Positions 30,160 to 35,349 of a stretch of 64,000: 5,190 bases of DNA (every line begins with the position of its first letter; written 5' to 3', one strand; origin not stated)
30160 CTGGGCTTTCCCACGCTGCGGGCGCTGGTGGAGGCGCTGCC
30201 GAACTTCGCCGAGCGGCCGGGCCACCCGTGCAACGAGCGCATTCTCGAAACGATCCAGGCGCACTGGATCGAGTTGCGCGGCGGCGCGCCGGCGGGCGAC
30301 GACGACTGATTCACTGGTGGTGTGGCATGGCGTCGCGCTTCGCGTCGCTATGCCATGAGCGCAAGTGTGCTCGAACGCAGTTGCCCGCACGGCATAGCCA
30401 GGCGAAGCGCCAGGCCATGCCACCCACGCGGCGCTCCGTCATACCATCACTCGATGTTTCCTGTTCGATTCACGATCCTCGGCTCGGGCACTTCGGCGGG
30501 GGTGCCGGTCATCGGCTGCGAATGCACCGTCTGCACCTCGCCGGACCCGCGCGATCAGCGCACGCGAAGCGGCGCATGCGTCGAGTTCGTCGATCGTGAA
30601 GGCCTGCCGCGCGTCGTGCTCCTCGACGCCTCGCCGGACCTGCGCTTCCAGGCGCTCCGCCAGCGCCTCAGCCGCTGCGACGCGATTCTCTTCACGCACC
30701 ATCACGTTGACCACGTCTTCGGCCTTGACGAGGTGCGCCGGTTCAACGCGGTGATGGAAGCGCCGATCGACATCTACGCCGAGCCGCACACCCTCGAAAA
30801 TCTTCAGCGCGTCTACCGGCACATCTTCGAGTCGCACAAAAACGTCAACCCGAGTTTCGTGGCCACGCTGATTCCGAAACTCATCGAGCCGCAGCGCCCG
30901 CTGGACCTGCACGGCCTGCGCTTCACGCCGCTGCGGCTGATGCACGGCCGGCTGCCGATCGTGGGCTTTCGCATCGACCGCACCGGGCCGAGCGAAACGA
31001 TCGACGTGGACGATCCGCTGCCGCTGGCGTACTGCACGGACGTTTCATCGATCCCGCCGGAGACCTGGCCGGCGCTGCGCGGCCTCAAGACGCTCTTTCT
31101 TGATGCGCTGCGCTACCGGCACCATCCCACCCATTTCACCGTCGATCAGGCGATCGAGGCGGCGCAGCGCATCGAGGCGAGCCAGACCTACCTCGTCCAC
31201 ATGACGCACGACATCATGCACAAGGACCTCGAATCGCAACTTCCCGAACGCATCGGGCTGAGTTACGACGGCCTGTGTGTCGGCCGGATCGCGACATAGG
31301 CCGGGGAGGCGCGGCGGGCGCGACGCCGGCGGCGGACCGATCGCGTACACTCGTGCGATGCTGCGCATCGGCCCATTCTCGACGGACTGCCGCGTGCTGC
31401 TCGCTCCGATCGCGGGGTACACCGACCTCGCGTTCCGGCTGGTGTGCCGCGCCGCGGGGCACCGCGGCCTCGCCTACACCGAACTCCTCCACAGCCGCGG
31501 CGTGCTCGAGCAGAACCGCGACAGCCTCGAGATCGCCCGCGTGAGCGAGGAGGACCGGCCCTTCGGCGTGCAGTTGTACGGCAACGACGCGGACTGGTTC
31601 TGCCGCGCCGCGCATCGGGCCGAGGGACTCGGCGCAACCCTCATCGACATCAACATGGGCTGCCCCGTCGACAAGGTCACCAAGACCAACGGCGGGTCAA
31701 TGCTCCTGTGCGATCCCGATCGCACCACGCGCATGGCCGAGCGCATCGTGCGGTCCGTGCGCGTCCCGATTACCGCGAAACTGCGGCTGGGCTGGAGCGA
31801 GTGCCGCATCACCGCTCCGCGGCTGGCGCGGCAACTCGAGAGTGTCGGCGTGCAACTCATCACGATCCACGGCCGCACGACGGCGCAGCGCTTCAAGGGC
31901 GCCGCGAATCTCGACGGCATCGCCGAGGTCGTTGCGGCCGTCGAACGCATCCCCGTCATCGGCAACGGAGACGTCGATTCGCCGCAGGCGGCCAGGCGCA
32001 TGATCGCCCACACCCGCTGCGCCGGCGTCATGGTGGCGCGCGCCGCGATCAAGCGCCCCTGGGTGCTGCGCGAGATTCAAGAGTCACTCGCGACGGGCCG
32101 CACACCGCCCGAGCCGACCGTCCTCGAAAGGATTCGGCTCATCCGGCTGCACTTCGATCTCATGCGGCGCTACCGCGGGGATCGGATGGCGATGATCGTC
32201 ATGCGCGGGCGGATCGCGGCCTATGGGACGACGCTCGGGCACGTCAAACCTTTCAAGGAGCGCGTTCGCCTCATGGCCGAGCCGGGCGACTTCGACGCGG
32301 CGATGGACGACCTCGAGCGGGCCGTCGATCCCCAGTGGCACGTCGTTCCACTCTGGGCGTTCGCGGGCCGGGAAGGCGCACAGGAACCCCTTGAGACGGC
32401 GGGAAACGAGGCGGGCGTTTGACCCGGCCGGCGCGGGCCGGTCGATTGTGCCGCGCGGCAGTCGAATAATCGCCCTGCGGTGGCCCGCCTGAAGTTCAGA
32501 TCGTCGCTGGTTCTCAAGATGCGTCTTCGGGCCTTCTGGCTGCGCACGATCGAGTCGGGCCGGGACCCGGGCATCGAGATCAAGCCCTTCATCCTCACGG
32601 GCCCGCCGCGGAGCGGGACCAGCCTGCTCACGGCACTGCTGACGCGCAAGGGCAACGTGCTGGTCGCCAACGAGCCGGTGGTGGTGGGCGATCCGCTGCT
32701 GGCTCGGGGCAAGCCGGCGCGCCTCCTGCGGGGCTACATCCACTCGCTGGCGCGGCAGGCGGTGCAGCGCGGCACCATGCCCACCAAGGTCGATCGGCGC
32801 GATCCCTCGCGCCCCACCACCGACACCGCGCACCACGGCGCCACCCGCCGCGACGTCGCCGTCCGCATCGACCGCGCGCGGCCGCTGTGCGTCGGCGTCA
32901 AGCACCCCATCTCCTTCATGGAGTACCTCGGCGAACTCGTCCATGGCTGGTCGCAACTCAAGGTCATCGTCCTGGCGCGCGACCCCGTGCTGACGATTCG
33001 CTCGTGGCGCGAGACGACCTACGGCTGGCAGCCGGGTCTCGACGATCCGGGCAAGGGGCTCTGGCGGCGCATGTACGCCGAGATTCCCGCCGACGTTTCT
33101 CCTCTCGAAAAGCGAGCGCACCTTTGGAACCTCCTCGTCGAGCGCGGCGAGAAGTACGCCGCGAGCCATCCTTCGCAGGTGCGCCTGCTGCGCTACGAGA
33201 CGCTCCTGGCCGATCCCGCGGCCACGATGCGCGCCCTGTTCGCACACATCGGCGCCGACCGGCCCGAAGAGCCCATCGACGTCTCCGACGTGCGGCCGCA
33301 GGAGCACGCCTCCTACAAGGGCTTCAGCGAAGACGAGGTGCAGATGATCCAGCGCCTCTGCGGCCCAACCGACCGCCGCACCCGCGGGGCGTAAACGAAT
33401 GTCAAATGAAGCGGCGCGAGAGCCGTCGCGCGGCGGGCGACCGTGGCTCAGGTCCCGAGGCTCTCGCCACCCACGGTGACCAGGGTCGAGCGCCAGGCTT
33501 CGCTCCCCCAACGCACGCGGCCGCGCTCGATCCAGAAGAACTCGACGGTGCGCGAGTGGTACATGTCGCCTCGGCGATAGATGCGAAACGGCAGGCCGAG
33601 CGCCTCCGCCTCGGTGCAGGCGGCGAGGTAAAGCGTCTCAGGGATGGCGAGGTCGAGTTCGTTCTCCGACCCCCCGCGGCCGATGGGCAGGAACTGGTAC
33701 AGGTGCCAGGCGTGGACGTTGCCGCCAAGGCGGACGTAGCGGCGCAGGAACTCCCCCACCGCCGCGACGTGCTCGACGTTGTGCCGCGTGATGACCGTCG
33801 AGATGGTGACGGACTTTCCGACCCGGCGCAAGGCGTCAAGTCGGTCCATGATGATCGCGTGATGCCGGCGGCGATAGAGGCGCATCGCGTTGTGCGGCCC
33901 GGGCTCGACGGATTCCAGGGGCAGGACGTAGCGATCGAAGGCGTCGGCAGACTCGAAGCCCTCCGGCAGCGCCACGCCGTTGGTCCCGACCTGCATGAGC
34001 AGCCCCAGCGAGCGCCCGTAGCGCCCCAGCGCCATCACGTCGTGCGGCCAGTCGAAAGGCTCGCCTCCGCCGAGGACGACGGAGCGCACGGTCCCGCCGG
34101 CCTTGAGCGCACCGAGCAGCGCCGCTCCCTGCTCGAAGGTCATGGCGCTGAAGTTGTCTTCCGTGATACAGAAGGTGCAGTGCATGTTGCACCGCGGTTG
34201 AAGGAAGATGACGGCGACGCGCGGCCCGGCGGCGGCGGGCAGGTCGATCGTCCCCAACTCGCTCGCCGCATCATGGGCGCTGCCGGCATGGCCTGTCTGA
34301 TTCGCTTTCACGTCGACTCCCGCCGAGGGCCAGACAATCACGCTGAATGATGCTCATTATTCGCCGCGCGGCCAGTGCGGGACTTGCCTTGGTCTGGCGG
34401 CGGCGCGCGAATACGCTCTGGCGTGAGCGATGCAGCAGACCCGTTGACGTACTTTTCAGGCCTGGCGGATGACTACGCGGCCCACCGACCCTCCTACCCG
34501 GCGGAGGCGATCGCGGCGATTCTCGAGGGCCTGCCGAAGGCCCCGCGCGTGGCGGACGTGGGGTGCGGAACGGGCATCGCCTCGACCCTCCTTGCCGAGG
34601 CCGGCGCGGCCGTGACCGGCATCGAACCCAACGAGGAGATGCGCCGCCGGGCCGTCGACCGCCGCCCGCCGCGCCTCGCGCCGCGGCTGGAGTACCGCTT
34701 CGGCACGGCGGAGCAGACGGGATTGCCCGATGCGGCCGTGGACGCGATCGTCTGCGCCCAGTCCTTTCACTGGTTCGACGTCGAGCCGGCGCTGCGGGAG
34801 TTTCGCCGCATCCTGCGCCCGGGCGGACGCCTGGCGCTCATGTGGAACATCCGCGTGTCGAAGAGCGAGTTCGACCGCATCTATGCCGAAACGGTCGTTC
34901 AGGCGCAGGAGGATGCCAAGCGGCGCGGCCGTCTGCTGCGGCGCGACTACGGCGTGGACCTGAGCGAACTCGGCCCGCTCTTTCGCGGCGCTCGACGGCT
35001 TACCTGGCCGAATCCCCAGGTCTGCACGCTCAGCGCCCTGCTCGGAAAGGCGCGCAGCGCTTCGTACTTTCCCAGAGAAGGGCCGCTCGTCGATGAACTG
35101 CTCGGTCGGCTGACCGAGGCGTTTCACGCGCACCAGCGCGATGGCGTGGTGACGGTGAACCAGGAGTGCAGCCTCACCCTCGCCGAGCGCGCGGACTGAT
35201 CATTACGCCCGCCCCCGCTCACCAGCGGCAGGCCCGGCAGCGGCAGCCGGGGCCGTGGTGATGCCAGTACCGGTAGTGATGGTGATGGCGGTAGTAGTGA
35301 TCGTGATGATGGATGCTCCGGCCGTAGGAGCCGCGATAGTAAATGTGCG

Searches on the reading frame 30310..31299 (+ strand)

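Call 39: search_protein_families(library=pfam, proteins=[window:30310-31299:+], max_evalue=0.0001)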
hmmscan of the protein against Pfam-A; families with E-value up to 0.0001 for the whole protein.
window:30310-31299:+ (329 aa): 2 families
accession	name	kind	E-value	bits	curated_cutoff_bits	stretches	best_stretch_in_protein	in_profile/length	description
PF12706.13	Lactamase_B_2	-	2.4e-32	112.6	27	1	102-298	2-200/200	Beta-lactamase superfamily domain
PF00753.33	Lactamase_B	-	2.8e-08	34.4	22.7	1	102-200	17-114/196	Metallo-beta-lactamase superfamily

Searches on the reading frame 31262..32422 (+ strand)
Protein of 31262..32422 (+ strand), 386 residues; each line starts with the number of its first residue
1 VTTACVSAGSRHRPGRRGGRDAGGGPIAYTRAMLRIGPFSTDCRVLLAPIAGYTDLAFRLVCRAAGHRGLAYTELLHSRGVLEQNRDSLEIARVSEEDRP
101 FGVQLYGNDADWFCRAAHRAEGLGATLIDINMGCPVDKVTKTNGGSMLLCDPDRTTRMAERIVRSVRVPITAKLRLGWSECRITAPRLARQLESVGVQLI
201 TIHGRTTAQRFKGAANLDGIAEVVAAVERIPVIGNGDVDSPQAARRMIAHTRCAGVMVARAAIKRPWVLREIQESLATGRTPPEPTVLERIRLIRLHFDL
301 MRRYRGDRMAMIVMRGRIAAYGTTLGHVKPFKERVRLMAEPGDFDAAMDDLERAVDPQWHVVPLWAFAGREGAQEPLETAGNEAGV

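Call 40: search_protein_families(library=pfam, proteins=[window:31262-32422:+], max_evalue=0.0001)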
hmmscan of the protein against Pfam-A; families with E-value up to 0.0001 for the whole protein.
window:31262-32422:+ (386 aa): 1 family
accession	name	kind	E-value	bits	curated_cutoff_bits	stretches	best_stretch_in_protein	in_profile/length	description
PF01207.24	Dus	-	7.6e-75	252.3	20.4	1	46-349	1-303/311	Dihydrouridine synthase (Dus)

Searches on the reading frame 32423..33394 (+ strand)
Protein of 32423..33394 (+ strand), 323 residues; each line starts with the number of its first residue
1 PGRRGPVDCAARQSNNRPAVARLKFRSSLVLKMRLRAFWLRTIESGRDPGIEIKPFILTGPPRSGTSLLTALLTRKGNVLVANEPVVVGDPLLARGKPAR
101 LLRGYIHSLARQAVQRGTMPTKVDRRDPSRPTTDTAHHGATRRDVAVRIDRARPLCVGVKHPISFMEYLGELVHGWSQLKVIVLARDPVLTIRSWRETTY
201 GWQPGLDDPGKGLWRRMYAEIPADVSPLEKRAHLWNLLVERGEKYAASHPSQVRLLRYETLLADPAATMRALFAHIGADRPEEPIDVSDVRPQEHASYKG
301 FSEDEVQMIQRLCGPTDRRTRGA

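Call 40: search_protein_families(library=pfam, proteins=[window:32423-33394:+], max_evalue=0.0001)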
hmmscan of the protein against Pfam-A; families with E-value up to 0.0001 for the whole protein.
window:32423-33394:+ (323 aa): 2 families
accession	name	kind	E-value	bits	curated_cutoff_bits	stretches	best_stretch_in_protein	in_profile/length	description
PF13469.12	Sulfotransfer_3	-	2.5e-14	54.5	27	1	55-279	1-213/216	Sulfotransferase family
PF00685.33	Sulfotransfer_1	-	7.1e-06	26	22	0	177-286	89-189/255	Sulfotransferase domain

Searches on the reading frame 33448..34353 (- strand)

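Call 40: search_protein_families(library=pfam, proteins=[window:33448-34353:-], max_evalue=0.0001)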
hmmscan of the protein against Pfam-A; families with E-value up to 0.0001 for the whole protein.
window:33448-34353:- (301 aa): 1 family
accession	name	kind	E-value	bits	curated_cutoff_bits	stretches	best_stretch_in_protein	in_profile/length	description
PF04055.27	Radical_SAM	-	7e-16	59.3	29.5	1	51-202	3-165/166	Radical SAM superfamily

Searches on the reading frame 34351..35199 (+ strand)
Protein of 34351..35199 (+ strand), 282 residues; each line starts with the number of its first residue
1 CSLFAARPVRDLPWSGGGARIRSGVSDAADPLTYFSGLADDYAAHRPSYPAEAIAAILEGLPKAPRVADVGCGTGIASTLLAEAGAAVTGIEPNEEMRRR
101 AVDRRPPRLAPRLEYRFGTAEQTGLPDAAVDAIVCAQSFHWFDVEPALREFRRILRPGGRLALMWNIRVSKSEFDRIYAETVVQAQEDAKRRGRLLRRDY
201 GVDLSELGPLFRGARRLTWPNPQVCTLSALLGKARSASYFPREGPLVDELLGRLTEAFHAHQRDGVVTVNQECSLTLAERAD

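Call 40: search_protein_families(library=pfam, proteins=[window:34351-35199:+], max_evalue=0.0001)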
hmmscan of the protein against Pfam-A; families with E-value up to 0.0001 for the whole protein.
window:34351-35199:+ (282 aa): 6 families
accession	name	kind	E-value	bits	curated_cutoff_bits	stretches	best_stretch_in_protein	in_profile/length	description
PF08241.18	Methyltransf_11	-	2.2e-23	83.1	21.2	1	69-162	2-94/95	Methyltransferase domain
PF13649.12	Methyltransf_25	-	1.1e-18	68.2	27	1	67-159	1-97/97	Methyltransferase domain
PF08242.18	Methyltransf_12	-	1.5e-14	54.9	30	1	69-161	2-98/98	Methyltransferase domain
PF13489.12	Methyltransf_23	-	7.5e-14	52.2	27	1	42-164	1-117/164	Methyltransferase domain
PF13847.12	Methyltransf_31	-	4.5e-09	36.6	27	1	64-163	4-109/145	Methyltransferase domain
PF01209.24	Ubie_methyltran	-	4.2e-06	26.7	20.1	1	65-178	49-166/233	ubiE/COQ5 methyltransferase family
